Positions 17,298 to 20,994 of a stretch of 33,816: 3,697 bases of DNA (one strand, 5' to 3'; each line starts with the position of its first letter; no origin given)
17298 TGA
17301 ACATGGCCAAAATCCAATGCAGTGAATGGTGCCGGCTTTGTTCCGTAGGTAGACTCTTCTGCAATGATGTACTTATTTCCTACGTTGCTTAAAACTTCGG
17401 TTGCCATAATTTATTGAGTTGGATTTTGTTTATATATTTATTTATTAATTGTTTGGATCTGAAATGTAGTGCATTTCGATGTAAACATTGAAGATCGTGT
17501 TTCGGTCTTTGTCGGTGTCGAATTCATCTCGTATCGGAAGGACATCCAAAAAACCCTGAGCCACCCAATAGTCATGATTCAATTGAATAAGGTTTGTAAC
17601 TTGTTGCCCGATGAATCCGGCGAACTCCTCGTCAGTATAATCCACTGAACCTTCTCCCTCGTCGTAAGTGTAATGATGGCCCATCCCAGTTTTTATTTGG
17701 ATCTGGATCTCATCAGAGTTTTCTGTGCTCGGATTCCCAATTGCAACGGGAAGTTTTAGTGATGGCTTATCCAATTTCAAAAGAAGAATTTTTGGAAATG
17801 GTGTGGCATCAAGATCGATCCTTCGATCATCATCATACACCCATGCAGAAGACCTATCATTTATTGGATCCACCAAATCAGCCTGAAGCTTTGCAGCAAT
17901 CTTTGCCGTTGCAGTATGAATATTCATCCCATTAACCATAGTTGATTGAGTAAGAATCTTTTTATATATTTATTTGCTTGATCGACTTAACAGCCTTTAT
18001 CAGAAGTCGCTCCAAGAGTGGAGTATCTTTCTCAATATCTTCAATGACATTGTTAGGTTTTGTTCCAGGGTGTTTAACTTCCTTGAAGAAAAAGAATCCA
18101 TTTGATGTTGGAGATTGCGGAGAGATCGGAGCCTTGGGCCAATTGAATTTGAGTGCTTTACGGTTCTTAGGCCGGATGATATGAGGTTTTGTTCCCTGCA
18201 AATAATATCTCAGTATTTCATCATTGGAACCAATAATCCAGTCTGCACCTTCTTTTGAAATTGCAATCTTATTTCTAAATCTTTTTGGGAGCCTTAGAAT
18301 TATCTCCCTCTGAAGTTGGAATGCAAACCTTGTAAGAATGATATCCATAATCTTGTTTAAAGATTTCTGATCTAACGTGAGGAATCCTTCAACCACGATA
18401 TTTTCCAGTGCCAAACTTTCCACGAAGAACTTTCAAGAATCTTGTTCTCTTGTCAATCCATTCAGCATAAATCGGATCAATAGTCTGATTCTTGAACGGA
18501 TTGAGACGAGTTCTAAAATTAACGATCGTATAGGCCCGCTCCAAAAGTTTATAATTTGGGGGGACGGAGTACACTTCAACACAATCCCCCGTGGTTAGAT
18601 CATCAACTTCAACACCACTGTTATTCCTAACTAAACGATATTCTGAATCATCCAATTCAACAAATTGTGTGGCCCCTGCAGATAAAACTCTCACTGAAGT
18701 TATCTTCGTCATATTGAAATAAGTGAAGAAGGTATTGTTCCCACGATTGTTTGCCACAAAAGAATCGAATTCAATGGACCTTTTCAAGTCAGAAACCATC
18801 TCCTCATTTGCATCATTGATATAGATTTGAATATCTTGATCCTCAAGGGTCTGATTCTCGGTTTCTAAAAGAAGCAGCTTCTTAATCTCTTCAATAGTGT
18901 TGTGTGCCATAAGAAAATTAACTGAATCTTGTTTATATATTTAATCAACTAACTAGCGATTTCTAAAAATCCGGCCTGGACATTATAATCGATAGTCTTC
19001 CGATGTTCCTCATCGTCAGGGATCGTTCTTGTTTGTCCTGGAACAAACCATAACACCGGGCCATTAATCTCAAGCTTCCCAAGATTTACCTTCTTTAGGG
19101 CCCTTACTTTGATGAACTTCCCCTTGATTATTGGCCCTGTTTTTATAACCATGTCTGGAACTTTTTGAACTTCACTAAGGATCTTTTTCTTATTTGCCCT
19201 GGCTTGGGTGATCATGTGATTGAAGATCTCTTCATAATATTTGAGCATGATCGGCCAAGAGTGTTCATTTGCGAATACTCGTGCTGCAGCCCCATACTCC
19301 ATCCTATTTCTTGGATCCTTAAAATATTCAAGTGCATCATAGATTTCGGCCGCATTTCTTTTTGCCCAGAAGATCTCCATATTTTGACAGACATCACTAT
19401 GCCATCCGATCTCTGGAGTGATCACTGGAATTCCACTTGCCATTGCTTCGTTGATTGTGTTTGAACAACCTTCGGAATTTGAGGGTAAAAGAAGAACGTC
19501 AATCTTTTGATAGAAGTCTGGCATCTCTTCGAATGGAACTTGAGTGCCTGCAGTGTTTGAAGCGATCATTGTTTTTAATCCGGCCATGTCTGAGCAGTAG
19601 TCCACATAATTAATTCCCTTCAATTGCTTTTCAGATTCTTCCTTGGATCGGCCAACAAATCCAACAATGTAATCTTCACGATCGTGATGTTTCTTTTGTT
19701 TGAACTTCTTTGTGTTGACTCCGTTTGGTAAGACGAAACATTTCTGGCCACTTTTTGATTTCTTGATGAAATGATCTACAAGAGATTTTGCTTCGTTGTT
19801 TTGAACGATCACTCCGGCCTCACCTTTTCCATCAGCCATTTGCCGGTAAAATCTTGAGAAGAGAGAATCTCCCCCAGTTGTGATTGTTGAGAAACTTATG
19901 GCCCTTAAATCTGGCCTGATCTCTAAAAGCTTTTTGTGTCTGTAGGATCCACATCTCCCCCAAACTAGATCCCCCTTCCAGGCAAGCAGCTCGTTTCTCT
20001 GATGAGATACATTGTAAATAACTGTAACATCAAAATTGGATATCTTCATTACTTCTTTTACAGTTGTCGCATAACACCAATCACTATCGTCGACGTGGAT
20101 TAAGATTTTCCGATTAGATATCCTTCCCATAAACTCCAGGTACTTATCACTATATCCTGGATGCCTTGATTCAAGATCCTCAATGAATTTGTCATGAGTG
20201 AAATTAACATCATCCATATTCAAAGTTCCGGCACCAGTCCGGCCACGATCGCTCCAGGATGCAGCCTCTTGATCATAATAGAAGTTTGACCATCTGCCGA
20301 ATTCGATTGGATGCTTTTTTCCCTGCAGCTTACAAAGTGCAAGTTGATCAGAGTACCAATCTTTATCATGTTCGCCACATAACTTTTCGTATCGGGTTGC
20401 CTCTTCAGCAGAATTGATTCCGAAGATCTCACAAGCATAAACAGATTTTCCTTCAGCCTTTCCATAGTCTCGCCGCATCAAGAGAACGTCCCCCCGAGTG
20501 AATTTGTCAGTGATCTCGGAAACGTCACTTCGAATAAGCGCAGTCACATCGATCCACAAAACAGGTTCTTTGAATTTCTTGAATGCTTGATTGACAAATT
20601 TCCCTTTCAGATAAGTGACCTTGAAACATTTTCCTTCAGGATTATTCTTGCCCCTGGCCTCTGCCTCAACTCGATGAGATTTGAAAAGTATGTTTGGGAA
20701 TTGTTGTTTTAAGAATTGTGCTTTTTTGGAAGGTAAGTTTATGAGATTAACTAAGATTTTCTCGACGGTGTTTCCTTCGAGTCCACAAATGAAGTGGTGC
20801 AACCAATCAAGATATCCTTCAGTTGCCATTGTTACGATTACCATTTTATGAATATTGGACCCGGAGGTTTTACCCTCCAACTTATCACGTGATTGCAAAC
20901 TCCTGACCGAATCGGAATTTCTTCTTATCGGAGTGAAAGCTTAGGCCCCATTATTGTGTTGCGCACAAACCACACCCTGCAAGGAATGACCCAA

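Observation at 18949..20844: Two-domain glycosyltransferase inserted as a moron-like cassette between capsid and connector genes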

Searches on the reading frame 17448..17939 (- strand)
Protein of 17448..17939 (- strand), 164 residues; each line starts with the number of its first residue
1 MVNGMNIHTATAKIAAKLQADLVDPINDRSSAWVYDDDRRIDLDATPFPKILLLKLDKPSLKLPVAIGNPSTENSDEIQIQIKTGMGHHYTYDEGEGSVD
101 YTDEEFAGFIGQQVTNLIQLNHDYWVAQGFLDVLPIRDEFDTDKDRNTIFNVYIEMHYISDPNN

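Call 4: search_protein_families(library=pfam, proteins=[window:17448-17939:-], max_evalue=0.1)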
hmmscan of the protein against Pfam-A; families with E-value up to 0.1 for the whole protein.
window:17448-17939:- (164 aa): 1 family
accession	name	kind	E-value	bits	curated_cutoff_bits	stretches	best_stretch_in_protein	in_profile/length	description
PF09299.17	Mu-transpos_C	-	0.09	13.2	21.7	0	100-115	23-38/61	Mu transposase, C-terminal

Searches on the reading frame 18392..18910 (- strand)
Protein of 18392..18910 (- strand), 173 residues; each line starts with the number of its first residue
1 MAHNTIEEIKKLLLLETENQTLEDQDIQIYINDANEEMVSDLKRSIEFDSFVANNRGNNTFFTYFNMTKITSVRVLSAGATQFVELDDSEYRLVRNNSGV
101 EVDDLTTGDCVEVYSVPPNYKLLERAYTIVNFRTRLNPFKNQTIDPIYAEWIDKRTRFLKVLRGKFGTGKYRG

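Call 4: search_protein_families(library=pfam, proteins=[window:18392-18910:-], max_evalue=0.1)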
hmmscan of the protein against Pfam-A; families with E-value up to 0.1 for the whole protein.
window:18392-18910:- (173 aa): 2 families
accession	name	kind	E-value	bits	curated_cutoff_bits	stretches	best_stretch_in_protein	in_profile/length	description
PF05135.19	Phage_connect_1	-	0.067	14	21.2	0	4-46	2-41/101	Phage gp6-like head-tail connector protein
PF24829.1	Phage_connect_2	-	0.094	13.4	24.3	0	7-38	3-33/105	Phage connector protein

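Call 5: search_protein_families(library=phrogs, proteins=[window:18392-18910:-], max_evalue=0.01)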
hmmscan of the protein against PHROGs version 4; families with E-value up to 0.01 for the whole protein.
window:18392-18910:- (173 aa): 0 families

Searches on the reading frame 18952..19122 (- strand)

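Call 80: search_protein_families(library=pfam, proteins=[window:18952-19122:-], max_evalue=10)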
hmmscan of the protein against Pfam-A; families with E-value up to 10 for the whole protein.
seq(57 aa): 0 families

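Call 81: search_protein_families(library=phrogs, proteins=[window:18952-19122:-], max_evalue=1)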
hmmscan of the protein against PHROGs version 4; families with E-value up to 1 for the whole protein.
seq(57 aa): 1 family
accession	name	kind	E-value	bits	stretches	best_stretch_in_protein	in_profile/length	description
phrog_17409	-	unknown function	0.023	15.8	1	26-56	18-48/67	-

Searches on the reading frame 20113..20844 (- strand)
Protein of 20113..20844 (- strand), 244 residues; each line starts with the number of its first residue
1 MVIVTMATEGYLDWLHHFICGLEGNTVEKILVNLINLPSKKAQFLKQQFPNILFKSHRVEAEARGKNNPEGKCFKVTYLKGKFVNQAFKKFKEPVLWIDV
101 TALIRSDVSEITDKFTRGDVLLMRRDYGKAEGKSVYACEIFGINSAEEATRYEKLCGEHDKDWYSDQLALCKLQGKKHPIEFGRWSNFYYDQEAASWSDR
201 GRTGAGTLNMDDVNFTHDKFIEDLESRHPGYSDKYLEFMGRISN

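Call 81: search_protein_families(library=phrogs, proteins=[window:20113-20844:-], max_evalue=1)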
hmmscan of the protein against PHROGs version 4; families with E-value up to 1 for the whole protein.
window:20113-20844:- (244 aa): 1 family
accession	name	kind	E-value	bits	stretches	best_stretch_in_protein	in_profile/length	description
phrog_26992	-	unknown function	0.33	11.8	1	121-175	124-178/250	-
